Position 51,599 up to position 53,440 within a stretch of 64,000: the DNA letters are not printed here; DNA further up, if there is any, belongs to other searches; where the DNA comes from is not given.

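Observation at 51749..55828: Unknown gene pair: 824-aa tail-anchored acidic coiled-coil protein plus 513-aa helical partner with a G-domain-like but P-loop-less N-terminus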

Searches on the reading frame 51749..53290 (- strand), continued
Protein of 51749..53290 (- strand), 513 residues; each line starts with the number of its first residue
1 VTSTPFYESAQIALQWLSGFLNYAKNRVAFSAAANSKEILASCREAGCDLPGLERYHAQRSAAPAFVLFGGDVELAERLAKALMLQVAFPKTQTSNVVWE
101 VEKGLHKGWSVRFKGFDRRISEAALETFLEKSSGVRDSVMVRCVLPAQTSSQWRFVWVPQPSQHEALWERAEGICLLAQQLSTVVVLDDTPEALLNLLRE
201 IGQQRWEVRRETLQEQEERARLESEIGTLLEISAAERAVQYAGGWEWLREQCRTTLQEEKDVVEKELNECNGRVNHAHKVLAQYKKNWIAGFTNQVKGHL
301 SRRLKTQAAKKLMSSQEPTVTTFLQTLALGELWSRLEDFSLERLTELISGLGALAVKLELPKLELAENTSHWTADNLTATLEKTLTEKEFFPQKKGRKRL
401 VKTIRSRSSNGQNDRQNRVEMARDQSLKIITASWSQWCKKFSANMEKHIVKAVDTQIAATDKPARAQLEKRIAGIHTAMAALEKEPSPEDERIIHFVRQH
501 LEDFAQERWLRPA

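Call 55: find_encoding_contigs(protein=P0052, flank=10000, max_places=2)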
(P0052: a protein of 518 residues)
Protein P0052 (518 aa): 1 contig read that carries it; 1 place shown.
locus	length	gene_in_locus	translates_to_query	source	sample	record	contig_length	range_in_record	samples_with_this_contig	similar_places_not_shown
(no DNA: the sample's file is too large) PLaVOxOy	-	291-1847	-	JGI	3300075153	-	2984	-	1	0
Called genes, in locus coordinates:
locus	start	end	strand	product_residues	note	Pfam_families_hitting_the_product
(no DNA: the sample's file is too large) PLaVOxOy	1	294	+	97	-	?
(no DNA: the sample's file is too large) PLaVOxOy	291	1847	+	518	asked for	-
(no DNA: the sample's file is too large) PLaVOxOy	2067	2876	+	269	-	PF00215:OMPdecase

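Call 56: find_encoding_contigs(protein=P0049, flank=10000, max_places=2)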
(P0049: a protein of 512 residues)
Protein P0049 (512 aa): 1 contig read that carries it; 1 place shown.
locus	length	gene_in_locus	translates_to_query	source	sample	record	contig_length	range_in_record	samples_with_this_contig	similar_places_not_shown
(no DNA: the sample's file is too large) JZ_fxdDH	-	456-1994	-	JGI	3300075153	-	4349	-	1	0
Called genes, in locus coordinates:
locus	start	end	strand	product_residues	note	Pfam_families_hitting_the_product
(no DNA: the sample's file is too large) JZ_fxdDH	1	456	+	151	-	?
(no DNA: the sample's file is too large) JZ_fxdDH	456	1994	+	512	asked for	-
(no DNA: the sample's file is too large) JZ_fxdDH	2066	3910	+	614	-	PF07244:POTRA (faint), PF01103:Omp85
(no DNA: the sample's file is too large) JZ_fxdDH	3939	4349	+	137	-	?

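Call 57: find_encoding_contigs(protein=P0035, flank=10000, max_places=2)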
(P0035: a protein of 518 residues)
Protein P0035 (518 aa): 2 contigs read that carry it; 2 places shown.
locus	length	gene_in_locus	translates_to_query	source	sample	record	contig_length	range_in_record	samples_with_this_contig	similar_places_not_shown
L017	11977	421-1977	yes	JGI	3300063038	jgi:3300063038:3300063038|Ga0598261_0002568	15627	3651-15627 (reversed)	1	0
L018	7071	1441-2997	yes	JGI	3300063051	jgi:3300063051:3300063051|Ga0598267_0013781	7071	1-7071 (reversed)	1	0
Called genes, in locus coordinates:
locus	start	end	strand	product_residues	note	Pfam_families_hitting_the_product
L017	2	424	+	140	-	?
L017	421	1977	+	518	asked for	-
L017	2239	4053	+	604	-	PF07244:POTRA (faint), PF01103:Omp85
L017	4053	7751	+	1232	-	PF05170:AsmA (weak), PF27051:TamB_N (faint), PF05359:DUF748 (weak), PF04357:TamB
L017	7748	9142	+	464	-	PF07244:POTRA, PF01103:Omp85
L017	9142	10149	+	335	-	PF01180:DHO_dh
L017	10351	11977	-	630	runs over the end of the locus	PF08439:Peptidase_M3_N, PF01432:Peptidase_M3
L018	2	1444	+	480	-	?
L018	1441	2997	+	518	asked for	-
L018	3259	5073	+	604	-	PF07244:POTRA (faint), PF01103:Omp85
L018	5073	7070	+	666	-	?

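Call 58: search_protein_families(library=pfam, alignment_id=A2, max_evalue=1)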
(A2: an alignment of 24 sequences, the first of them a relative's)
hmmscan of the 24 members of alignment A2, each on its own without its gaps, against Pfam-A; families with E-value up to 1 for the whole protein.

A. member 1, P0001 (513 aa): 4 families
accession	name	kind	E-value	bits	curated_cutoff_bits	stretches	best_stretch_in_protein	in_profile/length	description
PF01797.21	Y1_Tnp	-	0.0046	17.5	23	1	248-309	24-85/121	Transposase IS200 like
PF09172.16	Vit_open_b-sht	-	0.078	12.7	23.7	1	372-485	57-148/303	Vitellinogen, open beta-sheet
PF18265.6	Nas2_N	-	0.38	11.1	23.2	0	376-416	24-64/79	Nas2 N_terminal domain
PF01920.25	Prefoldin_2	-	0.44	11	27.6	0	250-292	61-103/106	Prefoldin subunit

B. families by the number of members that match (of 24 scanned): 29 families (the first 25 are shown)
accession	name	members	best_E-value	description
PF01797.21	Y1_Tnp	2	0.0046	Transposase IS200 like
PF05010.19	TACC_C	2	0.02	Transforming acidic coiled-coil-containing protein (TACC), C-terminal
PF03285.20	Paralemmin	2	0.024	Paralemmin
PF01920.25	Prefoldin_2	2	0.055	Prefoldin subunit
PF06187.17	DUF993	1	0.01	Protein of unknown function (DUF993)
PF09340.15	NuA4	1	0.035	Histone acetyltransferase subunit NuA4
PF24538.1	DUF7599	1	0.038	Domain of unknown function (DUF7599)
PF02951.20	GSH-S_N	1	0.038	Prokaryotic glutathione synthetase, N-terminal domain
PF08336.16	P4Ha_N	1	0.048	Prolyl 4-Hydroxylase alpha-subunit, N-terminal region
PF15927.10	Casc1_N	1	0.049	Cancer susceptibility candidate 1 N-terminus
PF22029.2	PhyR_sigma2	1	0.065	Sigma2 domain of PhyR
PF01093.22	Clusterin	1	0.071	Clusterin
PF09172.16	Vit_open_b-sht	1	0.078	Vitellinogen, open beta-sheet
PF19086.5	Terpene_syn_C_2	1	0.079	Terpene synthase family 2, C-terminal metal binding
PF20901.3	Sf6_terminase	1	0.081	Bacteriophage Sf6, terminase small subunit-like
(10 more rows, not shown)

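Call 71: fold_search(model_id=the predicted structure, library=pdb)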
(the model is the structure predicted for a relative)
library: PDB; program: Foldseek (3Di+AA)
matches with E <= 10: 437; with E <= 0.001: 0
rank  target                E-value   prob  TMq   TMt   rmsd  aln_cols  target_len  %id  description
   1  4tql_B                1.3e-02  0.66  0.13  0.22  42.5       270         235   12  Computationally designed three helix bundle (released 2014-10-15)
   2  4tql_A                1.5e-02  0.66  0.14  0.23  41.5       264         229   12  Computationally designed three helix bundle (released 2014-10-15)
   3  7n6g_3R               2.4e-02  0.66  0.15  0.19  39.4       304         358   13  C1 of central pair (released 2022-05-18)
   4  7sqc_1Y               3.5e-02  0.35  0.11  0.18  33.2       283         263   16  Ciliary C1 central pair apparatus isolated from Chlamydomonas reinhardtii (released 2022-04-13)
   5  6mrt_A                3.9e-02  0.18  0.10  0.15  44.4       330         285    9  12-meric ClyA pore complex (released 2019-05-15)
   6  23as_0                5.0e-02  0.16  0.12  0.15  44.2       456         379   13  Structure of Arabidopsis SNX1 (Class l, 7-fold) (released 2026-03-18)
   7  6j72                  5.8e-02  0.47  0.16  0.15  29.4       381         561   13  Crystal structure of IniA from Mycobacterium smegmatis with GTP bound (released 2019-09-11)
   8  7sqc_1W               6.1e-02  0.28  0.11  0.18  30.8       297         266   14  Ciliary C1 central pair apparatus isolated from Chlamydomonas reinhardtii (released 2022-04-13)
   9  1y2o_A                6.1e-02  0.25  0.11  0.19  40.5       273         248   16  Structure of N-terminal domain IRSp53/BAIAP2 (released 2005-02-15)
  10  7rro_C1               7.1e-02  0.21  0.12  0.16  52.9       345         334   15  Structure of the 48-nm repeat doublet microtubule from bovine tracheal cilia (released 2021-10-27)
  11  6h2x                  7.8e-02  0.25  0.12  0.16  42.3       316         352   14  MukB coiled-coil elbow from E. coli (released 2019-03-06)
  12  7n6g_3V               8.7e-02  0.18  0.11  0.13  42.6       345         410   13  C1 of central pair (released 2022-05-18)
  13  7sqc_1F               9.1e-02  0.38  0.14  0.22  25.9       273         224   12  Ciliary C1 central pair apparatus isolated from Chlamydomonas reinhardtii (released 2022-04-13)
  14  6j73_A                9.6e-02  0.47  0.18  0.17  28.8       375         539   12  Crystal structure of IniA from Mycobacterium smegmatis (released 2019-09-11)
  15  2wcd_A                1.0e-01  0.20  0.11  0.19  45.8       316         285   11  Crystal structure of the assembled cytolysin A pore (released 2009-05-05)
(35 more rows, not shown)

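Call 72: search_protein_families(library=padloc, proteins=[window:51749-53290:-], max_evalue=0.01)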
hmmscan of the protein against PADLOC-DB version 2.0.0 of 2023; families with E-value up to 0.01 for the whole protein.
window:51749-53290:- (513 aa): 0 families
